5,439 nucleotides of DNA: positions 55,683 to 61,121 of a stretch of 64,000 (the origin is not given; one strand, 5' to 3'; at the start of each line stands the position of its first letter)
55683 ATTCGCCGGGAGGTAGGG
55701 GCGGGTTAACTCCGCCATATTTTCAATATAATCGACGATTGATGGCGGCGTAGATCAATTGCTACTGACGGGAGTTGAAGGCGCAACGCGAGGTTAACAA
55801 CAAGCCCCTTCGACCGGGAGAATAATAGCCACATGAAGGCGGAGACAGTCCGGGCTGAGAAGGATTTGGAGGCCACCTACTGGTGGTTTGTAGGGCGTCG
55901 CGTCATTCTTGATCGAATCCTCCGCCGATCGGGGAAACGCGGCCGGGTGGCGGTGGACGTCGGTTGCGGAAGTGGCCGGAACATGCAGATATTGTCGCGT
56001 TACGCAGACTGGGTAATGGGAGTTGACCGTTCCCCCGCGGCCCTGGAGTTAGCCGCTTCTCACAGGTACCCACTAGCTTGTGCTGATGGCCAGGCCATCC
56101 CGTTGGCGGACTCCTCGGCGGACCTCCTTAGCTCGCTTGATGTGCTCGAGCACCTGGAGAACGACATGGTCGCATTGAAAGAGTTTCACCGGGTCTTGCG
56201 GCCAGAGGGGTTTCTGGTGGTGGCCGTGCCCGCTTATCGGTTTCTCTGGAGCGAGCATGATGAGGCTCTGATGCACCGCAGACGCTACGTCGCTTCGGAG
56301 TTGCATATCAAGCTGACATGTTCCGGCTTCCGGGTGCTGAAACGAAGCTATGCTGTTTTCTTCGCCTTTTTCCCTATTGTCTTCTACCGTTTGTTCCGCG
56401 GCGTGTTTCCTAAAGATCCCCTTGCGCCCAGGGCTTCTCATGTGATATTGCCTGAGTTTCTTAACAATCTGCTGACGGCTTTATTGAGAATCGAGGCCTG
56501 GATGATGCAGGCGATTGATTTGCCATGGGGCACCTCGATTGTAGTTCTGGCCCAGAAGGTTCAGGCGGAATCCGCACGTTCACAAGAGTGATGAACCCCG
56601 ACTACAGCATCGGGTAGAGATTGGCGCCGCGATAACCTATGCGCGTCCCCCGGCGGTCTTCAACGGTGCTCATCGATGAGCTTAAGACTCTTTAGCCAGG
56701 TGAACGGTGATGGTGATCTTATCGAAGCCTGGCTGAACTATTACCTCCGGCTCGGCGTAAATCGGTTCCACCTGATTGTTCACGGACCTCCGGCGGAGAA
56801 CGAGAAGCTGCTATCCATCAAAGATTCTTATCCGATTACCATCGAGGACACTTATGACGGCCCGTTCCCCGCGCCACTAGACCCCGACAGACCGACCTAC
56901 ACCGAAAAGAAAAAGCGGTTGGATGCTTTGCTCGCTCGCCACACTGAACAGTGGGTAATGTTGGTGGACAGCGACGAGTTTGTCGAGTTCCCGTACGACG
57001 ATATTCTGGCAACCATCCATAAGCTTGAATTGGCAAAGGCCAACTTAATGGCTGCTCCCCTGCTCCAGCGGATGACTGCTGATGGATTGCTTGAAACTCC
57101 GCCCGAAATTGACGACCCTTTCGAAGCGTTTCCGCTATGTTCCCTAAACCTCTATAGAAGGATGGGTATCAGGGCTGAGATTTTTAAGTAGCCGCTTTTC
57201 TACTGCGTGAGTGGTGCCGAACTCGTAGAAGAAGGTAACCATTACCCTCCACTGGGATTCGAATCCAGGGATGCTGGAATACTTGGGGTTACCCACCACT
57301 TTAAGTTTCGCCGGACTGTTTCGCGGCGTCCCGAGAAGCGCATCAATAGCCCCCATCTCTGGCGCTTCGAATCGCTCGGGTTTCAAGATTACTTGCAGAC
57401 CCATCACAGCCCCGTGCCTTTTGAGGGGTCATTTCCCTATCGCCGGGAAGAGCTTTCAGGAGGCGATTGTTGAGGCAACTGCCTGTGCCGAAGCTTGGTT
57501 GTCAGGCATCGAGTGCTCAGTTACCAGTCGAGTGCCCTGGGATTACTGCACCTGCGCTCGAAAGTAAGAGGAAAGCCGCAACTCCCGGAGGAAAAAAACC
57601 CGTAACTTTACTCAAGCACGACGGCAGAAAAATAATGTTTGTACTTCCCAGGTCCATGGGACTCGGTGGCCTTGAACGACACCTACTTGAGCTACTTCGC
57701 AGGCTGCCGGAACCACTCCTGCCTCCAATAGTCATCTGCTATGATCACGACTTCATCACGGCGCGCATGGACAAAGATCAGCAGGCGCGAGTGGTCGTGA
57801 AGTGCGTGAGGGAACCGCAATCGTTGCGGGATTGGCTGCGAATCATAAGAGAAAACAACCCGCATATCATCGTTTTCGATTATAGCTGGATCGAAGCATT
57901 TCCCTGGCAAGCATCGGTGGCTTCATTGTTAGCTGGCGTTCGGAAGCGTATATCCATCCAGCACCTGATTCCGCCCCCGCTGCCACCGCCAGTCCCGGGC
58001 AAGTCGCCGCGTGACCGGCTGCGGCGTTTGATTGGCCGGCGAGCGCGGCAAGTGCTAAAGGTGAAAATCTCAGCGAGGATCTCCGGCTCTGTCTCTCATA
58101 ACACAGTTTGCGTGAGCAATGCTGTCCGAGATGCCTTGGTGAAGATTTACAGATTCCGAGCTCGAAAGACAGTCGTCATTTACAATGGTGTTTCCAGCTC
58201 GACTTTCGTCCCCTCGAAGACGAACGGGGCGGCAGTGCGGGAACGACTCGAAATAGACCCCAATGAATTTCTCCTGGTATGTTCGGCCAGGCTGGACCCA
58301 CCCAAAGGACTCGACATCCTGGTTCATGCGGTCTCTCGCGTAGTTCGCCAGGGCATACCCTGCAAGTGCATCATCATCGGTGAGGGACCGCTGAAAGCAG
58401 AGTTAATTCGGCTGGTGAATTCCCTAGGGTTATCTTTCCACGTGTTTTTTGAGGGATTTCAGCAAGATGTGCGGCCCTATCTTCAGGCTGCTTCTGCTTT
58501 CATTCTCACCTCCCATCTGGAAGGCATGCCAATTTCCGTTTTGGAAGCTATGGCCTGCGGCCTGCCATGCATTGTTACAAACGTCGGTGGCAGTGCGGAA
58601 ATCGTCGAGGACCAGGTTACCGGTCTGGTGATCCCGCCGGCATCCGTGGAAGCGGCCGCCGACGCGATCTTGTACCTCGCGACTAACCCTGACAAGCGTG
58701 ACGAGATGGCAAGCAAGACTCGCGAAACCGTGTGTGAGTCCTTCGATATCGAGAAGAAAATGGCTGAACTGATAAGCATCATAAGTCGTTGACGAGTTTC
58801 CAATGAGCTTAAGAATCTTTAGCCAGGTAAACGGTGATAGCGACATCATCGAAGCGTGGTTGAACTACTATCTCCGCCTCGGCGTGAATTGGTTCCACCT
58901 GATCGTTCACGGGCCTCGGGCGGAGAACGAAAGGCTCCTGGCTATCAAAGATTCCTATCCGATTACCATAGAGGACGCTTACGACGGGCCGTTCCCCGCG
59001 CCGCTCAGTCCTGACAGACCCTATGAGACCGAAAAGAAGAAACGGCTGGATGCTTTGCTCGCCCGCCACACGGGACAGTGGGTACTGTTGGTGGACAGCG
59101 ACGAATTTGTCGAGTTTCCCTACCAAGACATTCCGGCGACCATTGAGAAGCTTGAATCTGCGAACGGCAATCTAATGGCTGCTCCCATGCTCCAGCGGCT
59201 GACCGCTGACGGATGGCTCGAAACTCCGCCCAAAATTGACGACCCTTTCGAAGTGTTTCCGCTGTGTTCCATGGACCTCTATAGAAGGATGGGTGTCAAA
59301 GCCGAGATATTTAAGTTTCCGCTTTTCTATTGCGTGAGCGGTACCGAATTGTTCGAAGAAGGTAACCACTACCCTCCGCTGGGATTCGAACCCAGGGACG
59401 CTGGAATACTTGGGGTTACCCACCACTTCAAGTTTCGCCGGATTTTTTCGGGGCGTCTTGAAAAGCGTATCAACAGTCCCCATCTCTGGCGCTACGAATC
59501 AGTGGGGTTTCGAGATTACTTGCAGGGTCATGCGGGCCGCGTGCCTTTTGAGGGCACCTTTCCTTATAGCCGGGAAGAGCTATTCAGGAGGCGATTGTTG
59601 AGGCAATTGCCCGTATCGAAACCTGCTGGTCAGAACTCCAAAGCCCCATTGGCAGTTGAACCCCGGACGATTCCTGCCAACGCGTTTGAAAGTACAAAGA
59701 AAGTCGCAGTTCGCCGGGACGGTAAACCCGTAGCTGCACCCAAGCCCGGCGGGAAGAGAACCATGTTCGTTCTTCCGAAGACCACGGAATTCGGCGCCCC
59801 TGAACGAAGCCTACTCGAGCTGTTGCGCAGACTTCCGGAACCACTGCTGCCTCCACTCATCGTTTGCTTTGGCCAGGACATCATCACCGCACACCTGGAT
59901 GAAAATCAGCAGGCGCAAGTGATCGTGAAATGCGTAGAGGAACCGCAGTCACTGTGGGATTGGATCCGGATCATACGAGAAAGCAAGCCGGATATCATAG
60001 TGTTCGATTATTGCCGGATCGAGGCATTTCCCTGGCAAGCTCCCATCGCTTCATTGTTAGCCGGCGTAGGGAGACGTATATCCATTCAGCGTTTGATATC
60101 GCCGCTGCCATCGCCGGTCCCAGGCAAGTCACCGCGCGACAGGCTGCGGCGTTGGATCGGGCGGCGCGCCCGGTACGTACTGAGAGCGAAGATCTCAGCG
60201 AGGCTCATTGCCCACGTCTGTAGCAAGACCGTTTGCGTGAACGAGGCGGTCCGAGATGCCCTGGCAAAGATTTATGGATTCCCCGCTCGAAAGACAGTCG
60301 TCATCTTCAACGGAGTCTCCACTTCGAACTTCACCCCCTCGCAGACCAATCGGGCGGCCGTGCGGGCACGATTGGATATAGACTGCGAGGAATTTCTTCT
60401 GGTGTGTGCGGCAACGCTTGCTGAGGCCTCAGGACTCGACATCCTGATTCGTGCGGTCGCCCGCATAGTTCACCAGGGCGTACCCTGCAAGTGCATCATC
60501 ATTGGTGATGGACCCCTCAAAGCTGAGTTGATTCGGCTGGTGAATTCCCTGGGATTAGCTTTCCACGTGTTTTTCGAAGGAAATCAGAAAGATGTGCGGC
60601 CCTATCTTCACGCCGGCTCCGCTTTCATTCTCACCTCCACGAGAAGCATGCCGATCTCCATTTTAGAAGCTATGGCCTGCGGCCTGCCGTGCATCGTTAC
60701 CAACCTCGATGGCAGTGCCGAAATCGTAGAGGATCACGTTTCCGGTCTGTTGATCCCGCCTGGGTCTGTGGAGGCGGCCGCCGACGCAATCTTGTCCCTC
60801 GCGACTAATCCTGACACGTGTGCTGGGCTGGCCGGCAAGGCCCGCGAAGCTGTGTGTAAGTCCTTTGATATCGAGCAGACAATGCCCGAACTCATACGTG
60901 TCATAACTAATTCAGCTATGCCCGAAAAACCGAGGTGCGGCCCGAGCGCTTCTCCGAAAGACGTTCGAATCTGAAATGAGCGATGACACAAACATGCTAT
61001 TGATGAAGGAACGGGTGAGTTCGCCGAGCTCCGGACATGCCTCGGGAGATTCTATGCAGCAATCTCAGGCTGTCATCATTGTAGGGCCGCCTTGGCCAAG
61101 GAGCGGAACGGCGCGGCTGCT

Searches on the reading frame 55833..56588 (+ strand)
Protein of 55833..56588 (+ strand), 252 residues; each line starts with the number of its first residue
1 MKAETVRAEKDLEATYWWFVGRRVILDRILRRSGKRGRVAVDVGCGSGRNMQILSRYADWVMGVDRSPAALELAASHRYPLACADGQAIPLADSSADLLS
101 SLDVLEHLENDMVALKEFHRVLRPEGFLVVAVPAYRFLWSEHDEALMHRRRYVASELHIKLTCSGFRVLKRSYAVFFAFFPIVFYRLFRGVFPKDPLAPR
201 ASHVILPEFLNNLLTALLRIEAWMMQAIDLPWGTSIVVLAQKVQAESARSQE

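Call 66: search_protein_families(library=pfam, proteins=[window:55833-56588:+], max_evalue=0.00001)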
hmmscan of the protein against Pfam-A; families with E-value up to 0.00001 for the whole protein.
window:55833-56588:+ (252 aa): 5 families
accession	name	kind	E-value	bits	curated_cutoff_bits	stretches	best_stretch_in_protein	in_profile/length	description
PF08241.18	Methyltransf_11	-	5e-21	75.6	21.2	1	41-130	1-95/95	Methyltransferase domain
PF13649.12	Methyltransf_25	-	6e-15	56.1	27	1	41-126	2-97/97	Methyltransferase domain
PF13489.12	Methyltransf_23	-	3.4e-12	46.8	27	1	23-147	7-130/164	Methyltransferase domain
PF08242.18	Methyltransf_12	-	1.9e-11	45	30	1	41-128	1-98/98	Methyltransferase domain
PF13847.12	Methyltransf_31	-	8e-11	42.3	27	1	37-134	4-113/145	Methyltransferase domain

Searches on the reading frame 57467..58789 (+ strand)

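Call 66: search_protein_families(library=pfam, proteins=[window:57467-58789:+], max_evalue=0.00001)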
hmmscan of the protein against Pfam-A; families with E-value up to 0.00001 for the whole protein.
window:57467-58789:+ (441 aa): 5 families
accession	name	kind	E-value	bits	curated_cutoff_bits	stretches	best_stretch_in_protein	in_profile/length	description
PF00534.26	Glycos_transf_1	-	8.5e-44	149.5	26.4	1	258-420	6-171/172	Glycosyl transferases group 1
PF13692.12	Glyco_trans_1_4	-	1.9e-38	132.4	27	1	269-407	3-142/142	Glycosyl transferases group 1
PF13439.12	Glyco_transf_4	-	2.4e-11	44.4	28.5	1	67-243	2-167/170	Glycosyltransferase Family 4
PF20706.3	GT4-conflict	-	5.9e-11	42.4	26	1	262-417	194-367/385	Family 4 Glycosyltransferase in conflict systems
PF13524.12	Glyco_trans_1_2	-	4.6e-07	30.3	25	1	351-436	60-143/144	Glycosyl transferase-like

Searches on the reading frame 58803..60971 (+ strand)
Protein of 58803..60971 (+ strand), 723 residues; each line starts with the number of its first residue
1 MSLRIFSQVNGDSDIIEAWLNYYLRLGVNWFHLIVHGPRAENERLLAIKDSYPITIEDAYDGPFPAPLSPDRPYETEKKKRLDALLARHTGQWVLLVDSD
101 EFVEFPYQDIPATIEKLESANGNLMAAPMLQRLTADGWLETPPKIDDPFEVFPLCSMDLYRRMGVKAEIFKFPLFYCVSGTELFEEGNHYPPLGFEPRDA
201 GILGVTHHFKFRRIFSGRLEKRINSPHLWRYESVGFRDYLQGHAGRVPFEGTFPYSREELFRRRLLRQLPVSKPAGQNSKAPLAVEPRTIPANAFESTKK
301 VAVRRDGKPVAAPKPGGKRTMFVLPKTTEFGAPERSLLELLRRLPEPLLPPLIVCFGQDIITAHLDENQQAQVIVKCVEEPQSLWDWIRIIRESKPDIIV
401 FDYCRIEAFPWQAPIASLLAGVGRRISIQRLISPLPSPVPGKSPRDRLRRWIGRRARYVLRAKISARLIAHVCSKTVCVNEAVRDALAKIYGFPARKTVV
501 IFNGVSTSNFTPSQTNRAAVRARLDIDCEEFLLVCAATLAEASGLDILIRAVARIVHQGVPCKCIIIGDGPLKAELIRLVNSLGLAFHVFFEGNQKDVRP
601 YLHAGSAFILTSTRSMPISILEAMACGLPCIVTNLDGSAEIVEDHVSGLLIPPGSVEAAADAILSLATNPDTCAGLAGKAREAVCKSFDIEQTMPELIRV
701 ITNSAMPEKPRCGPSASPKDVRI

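Call 66: search_protein_families(library=pfam, proteins=[window:58803-60971:+], max_evalue=0.00001)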
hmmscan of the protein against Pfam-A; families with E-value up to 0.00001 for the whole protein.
window:58803-60971:+ (723 aa): 4 families
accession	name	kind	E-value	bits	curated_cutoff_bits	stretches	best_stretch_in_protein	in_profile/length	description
PF13692.12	Glyco_trans_1_4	-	1.3e-33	116.7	27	1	532-669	3-142/142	Glycosyl transferases group 1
PF00534.26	Glycos_transf_1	-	2.3e-32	112.4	26.4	1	519-682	4-171/172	Glycosyl transferases group 1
PF13439.12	Glyco_transf_4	-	3.9e-08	33.9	28.5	1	381-508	58-169/170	Glycosyltransferase Family 4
PF13704.12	Glyco_tranf_2_4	-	5.2e-08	33.7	27.5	1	13-107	4-88/98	Glycosyl transferase family 2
